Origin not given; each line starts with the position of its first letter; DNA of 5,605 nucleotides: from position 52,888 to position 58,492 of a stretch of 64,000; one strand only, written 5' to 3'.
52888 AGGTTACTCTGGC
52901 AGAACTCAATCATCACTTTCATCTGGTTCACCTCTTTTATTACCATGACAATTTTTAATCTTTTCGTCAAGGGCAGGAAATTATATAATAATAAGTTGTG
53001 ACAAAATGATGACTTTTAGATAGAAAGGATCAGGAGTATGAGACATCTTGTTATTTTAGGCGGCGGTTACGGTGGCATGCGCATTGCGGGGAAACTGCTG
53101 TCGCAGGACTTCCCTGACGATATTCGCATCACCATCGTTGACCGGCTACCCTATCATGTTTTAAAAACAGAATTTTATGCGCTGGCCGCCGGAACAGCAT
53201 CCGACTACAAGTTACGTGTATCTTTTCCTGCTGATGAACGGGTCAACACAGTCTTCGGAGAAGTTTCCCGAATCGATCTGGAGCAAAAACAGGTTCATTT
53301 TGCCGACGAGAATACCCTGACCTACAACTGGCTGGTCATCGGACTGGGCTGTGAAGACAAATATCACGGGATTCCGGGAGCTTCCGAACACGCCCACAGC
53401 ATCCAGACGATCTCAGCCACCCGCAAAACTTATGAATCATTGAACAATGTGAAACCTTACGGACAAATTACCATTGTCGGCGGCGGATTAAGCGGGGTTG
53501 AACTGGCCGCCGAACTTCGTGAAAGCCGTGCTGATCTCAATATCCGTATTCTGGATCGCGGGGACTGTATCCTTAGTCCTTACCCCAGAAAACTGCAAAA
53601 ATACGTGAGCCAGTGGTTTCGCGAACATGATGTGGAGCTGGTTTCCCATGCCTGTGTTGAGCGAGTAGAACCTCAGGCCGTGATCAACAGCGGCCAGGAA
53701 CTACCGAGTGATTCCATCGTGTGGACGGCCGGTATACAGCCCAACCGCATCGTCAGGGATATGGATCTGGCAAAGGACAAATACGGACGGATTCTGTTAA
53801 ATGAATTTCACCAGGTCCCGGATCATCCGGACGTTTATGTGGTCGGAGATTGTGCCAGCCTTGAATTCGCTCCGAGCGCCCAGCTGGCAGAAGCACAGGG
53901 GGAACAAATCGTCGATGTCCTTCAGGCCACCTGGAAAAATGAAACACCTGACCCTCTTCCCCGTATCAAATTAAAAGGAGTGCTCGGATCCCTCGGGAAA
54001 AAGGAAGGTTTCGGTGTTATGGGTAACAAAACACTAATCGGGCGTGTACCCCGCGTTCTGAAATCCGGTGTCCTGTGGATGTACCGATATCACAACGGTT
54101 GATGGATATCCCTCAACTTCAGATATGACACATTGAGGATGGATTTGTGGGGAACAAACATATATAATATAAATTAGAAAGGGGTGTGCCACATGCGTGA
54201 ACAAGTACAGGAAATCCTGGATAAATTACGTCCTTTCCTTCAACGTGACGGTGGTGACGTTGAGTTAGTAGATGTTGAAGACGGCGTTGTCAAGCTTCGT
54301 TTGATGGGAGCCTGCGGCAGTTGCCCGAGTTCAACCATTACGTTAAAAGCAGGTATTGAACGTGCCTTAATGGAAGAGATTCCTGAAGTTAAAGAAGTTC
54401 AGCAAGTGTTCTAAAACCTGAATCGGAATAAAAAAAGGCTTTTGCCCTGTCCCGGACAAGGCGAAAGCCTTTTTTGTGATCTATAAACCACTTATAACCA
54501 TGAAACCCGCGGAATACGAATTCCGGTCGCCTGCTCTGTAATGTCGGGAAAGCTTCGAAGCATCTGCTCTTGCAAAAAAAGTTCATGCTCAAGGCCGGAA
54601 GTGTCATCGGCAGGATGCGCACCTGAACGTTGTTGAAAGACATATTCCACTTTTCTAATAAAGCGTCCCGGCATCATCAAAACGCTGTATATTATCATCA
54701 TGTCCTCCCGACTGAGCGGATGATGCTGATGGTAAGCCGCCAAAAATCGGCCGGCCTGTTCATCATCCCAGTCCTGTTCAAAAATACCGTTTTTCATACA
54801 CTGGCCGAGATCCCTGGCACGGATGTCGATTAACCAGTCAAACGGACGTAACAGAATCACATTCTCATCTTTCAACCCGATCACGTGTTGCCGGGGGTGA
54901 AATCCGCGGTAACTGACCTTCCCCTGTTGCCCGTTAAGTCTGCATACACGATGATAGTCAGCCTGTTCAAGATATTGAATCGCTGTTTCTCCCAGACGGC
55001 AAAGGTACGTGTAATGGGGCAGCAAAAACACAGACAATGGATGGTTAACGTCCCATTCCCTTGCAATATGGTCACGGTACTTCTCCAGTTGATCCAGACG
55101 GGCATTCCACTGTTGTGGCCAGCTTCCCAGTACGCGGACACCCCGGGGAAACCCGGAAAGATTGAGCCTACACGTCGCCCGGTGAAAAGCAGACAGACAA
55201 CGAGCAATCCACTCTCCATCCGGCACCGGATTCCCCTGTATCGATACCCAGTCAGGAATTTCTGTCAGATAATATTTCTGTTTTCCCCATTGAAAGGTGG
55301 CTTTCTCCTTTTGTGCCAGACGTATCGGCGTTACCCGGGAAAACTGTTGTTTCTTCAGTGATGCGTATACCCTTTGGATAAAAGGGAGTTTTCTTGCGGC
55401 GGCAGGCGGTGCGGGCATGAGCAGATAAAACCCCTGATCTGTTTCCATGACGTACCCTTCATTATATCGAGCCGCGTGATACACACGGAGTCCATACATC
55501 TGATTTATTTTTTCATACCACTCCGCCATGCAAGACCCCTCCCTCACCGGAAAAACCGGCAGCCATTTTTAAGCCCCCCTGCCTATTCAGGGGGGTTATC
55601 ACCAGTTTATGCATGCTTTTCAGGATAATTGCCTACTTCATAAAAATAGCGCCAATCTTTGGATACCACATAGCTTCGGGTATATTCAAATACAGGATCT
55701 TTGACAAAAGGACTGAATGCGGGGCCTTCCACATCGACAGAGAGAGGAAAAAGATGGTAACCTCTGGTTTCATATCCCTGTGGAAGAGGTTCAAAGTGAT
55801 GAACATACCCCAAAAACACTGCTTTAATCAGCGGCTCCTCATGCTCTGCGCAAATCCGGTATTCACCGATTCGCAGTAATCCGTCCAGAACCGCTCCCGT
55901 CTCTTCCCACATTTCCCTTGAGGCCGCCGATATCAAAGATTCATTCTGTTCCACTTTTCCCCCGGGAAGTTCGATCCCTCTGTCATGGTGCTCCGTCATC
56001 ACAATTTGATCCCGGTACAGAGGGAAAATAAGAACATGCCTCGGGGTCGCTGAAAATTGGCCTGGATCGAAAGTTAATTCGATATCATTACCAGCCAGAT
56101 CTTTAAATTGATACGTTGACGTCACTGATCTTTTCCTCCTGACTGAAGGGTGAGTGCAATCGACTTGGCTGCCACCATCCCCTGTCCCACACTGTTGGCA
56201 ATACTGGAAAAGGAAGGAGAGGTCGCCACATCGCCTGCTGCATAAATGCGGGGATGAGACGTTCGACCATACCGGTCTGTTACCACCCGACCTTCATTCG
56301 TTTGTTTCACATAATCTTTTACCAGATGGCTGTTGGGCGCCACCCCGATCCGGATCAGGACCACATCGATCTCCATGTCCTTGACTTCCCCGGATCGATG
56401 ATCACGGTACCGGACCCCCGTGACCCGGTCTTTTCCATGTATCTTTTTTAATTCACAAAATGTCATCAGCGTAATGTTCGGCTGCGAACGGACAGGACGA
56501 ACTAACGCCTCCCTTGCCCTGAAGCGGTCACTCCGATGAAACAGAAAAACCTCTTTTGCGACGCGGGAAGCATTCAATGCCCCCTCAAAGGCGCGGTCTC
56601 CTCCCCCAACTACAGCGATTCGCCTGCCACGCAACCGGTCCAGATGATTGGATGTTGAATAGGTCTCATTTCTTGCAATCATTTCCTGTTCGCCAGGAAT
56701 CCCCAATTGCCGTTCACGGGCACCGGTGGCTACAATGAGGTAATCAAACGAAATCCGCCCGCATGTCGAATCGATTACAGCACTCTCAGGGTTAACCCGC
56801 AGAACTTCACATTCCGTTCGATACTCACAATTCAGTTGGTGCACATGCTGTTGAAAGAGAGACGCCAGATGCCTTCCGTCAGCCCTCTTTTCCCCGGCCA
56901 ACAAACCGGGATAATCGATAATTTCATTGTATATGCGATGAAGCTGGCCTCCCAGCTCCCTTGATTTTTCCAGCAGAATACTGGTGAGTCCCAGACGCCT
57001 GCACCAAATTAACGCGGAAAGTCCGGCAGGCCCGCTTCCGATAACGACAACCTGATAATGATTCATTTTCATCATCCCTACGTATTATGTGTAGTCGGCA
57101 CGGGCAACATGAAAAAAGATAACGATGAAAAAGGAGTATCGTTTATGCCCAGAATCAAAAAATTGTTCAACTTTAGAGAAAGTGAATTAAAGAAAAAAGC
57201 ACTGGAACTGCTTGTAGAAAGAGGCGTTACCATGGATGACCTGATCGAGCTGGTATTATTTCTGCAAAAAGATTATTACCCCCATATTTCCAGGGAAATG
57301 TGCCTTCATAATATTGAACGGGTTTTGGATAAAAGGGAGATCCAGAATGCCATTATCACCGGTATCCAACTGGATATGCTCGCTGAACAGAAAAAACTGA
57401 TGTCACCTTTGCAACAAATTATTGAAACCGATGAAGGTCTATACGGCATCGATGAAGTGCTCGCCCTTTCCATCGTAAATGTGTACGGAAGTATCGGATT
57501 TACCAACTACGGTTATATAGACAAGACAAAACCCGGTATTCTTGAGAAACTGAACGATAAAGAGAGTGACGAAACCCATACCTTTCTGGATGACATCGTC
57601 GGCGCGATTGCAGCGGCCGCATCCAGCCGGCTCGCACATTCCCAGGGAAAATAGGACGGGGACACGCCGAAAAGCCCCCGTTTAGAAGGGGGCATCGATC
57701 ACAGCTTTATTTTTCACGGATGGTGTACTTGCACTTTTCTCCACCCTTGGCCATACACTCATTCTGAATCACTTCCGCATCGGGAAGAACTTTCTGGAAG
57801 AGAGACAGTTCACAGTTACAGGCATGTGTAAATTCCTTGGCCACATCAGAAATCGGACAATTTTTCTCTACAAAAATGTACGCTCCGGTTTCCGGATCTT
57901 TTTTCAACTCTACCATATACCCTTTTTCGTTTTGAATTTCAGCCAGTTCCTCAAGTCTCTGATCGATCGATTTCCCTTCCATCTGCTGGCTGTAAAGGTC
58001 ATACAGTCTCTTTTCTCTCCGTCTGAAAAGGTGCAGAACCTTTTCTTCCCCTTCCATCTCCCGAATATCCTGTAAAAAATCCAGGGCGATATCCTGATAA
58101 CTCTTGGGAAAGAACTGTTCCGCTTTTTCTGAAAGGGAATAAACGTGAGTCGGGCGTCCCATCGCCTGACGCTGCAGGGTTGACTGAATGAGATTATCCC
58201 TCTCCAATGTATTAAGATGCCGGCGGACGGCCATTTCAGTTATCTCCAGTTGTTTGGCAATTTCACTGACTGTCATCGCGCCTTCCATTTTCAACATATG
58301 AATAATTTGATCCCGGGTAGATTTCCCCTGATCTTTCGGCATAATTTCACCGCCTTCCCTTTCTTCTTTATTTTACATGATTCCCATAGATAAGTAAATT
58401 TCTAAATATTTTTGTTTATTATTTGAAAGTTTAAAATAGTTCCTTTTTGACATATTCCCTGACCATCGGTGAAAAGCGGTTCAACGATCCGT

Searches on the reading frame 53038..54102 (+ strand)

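Call 70: search_protein_families(library=pfam, proteins=[window:53038-54102:+], max_evalue=0.01)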
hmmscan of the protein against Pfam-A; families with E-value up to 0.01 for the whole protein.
window:53038-54102:+ (354 aa): 8 families
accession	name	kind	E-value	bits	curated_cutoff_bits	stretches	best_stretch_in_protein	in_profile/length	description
PF07992.20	Pyr_redox_2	-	3.2e-41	142.1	26.1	1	3-282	2-288/291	Pyridine nucleotide-disulphide oxidoreductase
PF00070.33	Pyr_redox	-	1e-10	42.4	22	1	144-212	2-68/82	Pyridine nucleotide-disulphide oxidoreductase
PF13454.12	NAD_binding_9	-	7.4e-06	26.5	21.8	0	146-174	2-32/155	FAD-NAD(P)-binding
PF13450.12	NAD_binding_8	-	7.6e-06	26.5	21.9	1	146-177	1-30/68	NAD(P)-binding Rossmann-like domain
PF13738.12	Pyr_redox_3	-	1.1e-05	25.3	30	1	128-270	149-305/305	Pyridine nucleotide-disulphide oxidoreductase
PF05834.18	Lycopene_cycl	-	0.0001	22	23.4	1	144-181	2-39/380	Lycopene cyclase protein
PF13434.12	Lys_Orn_oxgnase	-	0.0002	21.1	21.3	1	60-175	111-222/339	L-lysine 6-monooxygenase/L-ornithine 5-monooxygenase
PF01266.30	DAO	-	0.0012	18.9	27.9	0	144-176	2-33/353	FAD dependent oxidoreductase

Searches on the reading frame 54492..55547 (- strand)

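Call 70: search_protein_families(library=pfam, proteins=[window:54492-55547:-], max_evalue=0.01)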
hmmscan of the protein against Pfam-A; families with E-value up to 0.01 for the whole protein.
window:54492-55547:- (351 aa): 1 family
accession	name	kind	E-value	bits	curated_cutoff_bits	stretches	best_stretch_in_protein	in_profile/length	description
PF01636.29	APH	-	0.0017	18.6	23.2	0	29-165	11-143/239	Phosphotransferase enzyme family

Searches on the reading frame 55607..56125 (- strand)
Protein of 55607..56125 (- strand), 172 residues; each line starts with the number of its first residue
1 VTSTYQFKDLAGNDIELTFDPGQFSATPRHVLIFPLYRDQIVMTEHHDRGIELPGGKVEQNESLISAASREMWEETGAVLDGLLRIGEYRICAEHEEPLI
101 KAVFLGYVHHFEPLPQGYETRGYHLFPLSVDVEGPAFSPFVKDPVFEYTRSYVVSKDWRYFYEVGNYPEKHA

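Call 70: search_protein_families(library=pfam, proteins=[window:55607-56125:-], max_evalue=0.01)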
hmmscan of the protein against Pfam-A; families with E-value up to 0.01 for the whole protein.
window:55607-56125:- (172 aa): 2 families
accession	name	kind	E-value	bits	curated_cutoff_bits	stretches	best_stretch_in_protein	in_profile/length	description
PF00293.34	NUDIX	-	3.6e-11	43.6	21.1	1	28-128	3-115/134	NUDIX domain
PF22327.2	Nudt16-like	-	0.0018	18.7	27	1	27-82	11-67/161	U8 snoRNA-decapping enzyme-like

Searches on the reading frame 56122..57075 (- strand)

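Call 70: search_protein_families(library=pfam, proteins=[window:56122-57075:-], max_evalue=0.01)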
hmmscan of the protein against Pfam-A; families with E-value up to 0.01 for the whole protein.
window:56122-57075:- (317 aa): 13 families
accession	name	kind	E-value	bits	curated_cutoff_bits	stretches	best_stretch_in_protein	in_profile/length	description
PF07992.20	Pyr_redox_2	-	2e-45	155.9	26.1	1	7-299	1-291/291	Pyridine nucleotide-disulphide oxidoreductase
PF13738.12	Pyr_redox_3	-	3.1e-20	73.1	30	1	10-281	1-305/305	Pyridine nucleotide-disulphide oxidoreductase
PF00070.33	Pyr_redox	-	3.4e-14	53.5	22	1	152-224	1-80/82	Pyridine nucleotide-disulphide oxidoreductase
PF12831.13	FAD_oxidored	-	1.6e-07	31.4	27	1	8-45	1-38/416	FAD dependent oxidoreductase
PF03486.20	HI0933_like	-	2.4e-07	30.9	50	1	8-44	2-38/244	HI0933-like protein Rossmann domain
PF00890.30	FAD_binding_2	-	2.8e-07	30.5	20.4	1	9-46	2-39/414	FAD binding domain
PF01266.30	DAO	-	3.2e-07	30.6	27.9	1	9-44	2-38/353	FAD dependent oxidoreductase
PF13434.12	Lys_Orn_oxgnase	-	2.8e-05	23.9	21.3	0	73-188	113-228/339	L-lysine 6-monooxygenase/L-ornithine 5-monooxygenase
PF01134.28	GIDA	-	4.2e-05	23.2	22.1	0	8-38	1-31/391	Glucose inhibited division protein A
PF13450.12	NAD_binding_8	-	6.9e-05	23.5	21.9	1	11-48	1-38/68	NAD(P)-binding Rossmann-like domain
PF00743.25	FMO-like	-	0.00023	20.2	22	0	8-44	3-39/532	Flavin-binding monooxygenase-like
PF01494.25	FAD_binding_3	-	0.0025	17.5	22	1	7-40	2-35/349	FAD binding domain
PF01262.27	AlaDh_PNT_C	-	0.0027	17.6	23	0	6-53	28-76/214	Alanine dehydrogenase/PNT, C-terminal domain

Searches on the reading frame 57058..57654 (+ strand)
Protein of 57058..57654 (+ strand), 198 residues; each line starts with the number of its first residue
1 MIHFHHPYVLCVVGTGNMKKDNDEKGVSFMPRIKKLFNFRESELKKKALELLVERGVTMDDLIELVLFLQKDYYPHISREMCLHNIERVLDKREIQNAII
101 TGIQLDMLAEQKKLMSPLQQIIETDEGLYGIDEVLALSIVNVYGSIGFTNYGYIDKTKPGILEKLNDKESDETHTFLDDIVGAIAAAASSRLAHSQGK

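Call 70: search_protein_families(library=pfam, proteins=[window:57058-57654:+], max_evalue=0.01)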
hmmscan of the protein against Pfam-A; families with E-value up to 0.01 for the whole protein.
window:57058-57654:+ (198 aa): 1 family
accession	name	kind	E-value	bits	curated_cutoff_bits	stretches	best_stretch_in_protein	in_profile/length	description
PF04608.18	PgpA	-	4.2e-21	75.8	28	1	61-194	20-141/141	Phosphatidylglycerophosphatase A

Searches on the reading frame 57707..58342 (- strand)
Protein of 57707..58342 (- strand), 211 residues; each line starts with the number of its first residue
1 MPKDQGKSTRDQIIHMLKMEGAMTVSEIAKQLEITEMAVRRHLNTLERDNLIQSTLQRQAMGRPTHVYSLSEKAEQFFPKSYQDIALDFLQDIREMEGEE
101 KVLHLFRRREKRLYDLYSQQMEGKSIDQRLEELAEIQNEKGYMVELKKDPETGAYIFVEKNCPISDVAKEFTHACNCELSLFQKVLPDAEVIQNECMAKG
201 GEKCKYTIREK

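Call 70: search_protein_families(library=pfam, proteins=[window:57707-58342:-], max_evalue=0.01)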
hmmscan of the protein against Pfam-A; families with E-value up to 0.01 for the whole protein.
window:57707-58342:- (211 aa): 25 families
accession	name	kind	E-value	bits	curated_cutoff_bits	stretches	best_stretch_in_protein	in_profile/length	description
PF01022.26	HTH_5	-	7.3e-09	35.8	22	1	8-54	2-47/47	Bacterial regulatory protein, arsR family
PF08279.18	HTH_11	-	7.6e-08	32.6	25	1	10-52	2-46/55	HTH domain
PF21476.4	PF0610-like_N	-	1.1e-07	32.4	33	1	8-48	1-40/50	PF0610-like, N-terminal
PF08220.18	HTH_DeoR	-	1.2e-07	31.8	21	1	11-53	3-45/57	DeoR-like helix-turn-helix domain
PF12840.13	HTH_20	-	5.4e-07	29.9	27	1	12-52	8-48/51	Helix-turn-helix domain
PF01047.28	MarR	-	2.5e-06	27.7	24.6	1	13-54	8-49/59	MarR family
PF13412.12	HTH_24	-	8.7e-06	25.7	21.9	1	13-53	8-48/48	Winged helix-turn-helix DNA-binding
PF13814.12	Replic_Relax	-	0.00016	22.3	25.3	1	15-83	2-75/191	Replication-relaxation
PF00392.27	GntR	-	0.00018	21.5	27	1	17-55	18-57/64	Bacterial regulatory proteins, gntR family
PF01638.23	HxlR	-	0.00023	21.4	20.8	1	14-79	11-74/91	HxlR-like helix-turn-helix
PF09339.16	HTH_IclR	-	0.00023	21.3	22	1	20-53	16-49/52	IclR helix-turn-helix domain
PF13551.12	HTH_29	-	0.00024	21.5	28.1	1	19-66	9-55/64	Winged helix-turn helix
PF12802.13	MarR_2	-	0.00033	21.2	27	1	13-54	10-52/61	MarR family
PF04545.22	Sigma70_r4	-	0.0004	20.3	24.1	1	12-43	11-41/50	Sigma-70, region 4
PF08281.18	Sigma70_r4_2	-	0.00042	20.4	25.7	1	17-43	21-47/54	Sigma-70, region 4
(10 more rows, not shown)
